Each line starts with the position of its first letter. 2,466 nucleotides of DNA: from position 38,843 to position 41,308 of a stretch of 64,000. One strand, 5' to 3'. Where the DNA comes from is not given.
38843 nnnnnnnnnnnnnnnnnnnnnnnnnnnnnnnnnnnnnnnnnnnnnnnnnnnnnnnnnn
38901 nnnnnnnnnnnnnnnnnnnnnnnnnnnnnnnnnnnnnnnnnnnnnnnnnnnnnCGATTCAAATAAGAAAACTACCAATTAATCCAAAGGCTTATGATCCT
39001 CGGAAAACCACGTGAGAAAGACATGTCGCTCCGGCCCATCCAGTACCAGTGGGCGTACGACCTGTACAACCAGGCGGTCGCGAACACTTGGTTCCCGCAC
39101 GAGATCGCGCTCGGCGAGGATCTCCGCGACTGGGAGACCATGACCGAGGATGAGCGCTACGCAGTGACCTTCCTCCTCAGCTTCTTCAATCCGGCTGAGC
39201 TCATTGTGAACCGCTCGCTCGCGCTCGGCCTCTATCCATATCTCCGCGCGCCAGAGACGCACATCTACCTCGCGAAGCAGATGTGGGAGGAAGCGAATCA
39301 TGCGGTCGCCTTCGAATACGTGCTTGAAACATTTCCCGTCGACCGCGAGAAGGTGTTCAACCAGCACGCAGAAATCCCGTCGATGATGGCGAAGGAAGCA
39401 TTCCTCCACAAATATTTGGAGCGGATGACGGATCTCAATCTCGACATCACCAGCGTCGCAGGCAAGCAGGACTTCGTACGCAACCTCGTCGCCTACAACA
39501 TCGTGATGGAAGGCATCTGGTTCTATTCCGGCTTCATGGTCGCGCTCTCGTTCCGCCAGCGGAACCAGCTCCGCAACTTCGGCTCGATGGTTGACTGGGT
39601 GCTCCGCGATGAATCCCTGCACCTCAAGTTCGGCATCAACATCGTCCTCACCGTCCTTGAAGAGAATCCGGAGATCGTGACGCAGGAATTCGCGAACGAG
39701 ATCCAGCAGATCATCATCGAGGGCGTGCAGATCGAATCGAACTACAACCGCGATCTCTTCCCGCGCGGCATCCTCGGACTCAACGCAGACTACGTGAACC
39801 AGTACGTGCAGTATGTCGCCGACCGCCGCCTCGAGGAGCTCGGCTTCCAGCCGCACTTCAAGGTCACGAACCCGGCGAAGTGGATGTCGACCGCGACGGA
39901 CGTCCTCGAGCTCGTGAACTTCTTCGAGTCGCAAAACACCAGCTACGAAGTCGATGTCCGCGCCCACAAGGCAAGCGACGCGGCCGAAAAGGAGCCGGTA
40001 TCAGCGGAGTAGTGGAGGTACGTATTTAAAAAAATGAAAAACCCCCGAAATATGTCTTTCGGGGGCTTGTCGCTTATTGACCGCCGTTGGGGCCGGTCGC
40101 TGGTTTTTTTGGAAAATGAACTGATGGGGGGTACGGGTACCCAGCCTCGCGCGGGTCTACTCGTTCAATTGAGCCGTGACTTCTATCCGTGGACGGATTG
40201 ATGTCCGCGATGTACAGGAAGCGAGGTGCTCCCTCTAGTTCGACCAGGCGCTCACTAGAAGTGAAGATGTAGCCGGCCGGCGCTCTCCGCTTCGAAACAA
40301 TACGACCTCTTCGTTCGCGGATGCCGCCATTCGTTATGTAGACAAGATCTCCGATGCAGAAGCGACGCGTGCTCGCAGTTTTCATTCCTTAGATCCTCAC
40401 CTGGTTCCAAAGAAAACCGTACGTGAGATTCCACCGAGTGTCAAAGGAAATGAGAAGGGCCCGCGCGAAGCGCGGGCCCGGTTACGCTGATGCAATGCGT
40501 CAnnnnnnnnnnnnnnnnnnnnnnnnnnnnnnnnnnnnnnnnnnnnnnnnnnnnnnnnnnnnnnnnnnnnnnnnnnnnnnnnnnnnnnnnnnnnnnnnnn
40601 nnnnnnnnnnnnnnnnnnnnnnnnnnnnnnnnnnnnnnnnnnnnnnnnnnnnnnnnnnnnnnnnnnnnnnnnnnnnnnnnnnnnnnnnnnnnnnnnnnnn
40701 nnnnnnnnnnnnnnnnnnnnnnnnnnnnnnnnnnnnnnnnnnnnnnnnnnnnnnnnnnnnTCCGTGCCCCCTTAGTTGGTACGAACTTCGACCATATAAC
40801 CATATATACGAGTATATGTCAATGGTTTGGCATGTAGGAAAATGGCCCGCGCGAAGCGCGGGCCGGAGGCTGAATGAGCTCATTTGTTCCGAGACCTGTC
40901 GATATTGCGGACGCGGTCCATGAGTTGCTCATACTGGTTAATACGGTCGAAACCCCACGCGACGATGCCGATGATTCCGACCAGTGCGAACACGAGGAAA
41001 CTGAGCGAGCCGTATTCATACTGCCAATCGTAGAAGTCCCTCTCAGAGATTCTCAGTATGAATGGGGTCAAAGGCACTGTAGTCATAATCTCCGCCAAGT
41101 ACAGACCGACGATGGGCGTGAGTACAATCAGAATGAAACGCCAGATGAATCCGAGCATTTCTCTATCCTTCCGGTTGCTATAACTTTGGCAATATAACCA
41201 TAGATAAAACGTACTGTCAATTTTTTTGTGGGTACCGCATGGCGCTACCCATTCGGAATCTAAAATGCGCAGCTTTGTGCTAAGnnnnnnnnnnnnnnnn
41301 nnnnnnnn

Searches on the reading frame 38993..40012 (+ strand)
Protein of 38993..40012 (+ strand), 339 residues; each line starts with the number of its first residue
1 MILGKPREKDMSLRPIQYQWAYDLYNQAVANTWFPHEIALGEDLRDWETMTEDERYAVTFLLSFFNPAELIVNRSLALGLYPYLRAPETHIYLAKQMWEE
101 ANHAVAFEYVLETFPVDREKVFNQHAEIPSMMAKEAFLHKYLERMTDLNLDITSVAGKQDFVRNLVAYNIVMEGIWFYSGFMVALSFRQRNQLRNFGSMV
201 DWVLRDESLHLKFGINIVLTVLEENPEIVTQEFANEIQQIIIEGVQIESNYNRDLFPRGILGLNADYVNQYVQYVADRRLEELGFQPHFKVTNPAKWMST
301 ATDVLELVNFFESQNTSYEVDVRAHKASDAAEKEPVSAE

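Call 79: find_encoding_contigs(protein=window:38993-40012:+, flank=10000, max_places=10)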
Protein window:38993-40012:+ (339 aa): 2 contigs read that carry it; 1 place shown.
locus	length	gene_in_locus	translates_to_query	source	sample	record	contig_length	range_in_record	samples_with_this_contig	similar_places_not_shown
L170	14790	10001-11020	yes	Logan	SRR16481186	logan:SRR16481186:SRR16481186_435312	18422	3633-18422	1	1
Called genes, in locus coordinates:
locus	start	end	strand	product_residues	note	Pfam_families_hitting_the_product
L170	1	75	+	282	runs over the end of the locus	PF00565:SNase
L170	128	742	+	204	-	-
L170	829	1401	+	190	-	PF09335:VTT_dom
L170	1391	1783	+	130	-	PF06262:Zincin_1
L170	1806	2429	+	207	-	PF06736:TMEM175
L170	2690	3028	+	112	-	-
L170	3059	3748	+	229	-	PF13462:Thioredoxin_4, PF01323:DSBA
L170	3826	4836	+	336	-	PF00389:2-Hacid_dh, PF02826:2-Hacid_dh_C, PF01262:AlaDh_PNT_C (weak), PF03446:NAD_binding_2 (weak), PF22660:RS_preATP-grasp-like (faint)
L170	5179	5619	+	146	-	-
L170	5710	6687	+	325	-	PF09587:PGA_cap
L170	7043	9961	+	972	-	PF03477:ATP-cone, PF00317:Ribonuc_red_lgN, PF02867:Ribonuc_red_lgC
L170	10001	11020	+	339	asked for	PF00268:Ribonuc_red_sm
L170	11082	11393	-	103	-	-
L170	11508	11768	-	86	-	-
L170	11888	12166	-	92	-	-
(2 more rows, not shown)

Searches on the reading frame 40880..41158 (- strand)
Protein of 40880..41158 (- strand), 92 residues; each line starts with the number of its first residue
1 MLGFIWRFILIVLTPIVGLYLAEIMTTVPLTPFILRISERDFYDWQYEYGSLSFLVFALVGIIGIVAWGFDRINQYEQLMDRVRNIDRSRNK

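Call 8: search_protein_families(library=pfam, proteins=[window:40880-41158:-], max_evalue=0.1)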
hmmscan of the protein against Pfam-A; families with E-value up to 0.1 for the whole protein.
window:40880-41158:- (92 aa): 0 families

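Call 57: search_protein_families(library=ncbifam, proteins=[window:40880-41158:-], max_evalue=0.1)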
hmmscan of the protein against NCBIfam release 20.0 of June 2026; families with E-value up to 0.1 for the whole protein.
window:40880-41158:- (92 aa): 3 families
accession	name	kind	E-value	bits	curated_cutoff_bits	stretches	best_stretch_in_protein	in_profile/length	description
NF008528.1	PRK11463.1-2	subfamily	0.0091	16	40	0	2-24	22-44/109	FxsA family membrane protein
NF012029.0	PRK15485.1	equivalog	0.024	14.6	303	1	8-63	29-81/225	energy-coupling factor ABC transporter transmembrane protein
NF033616.1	CDF_MamB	equivalog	0.066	12.7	350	1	24-66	46-88/284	magnetosome biogenesis CDF transporter MamB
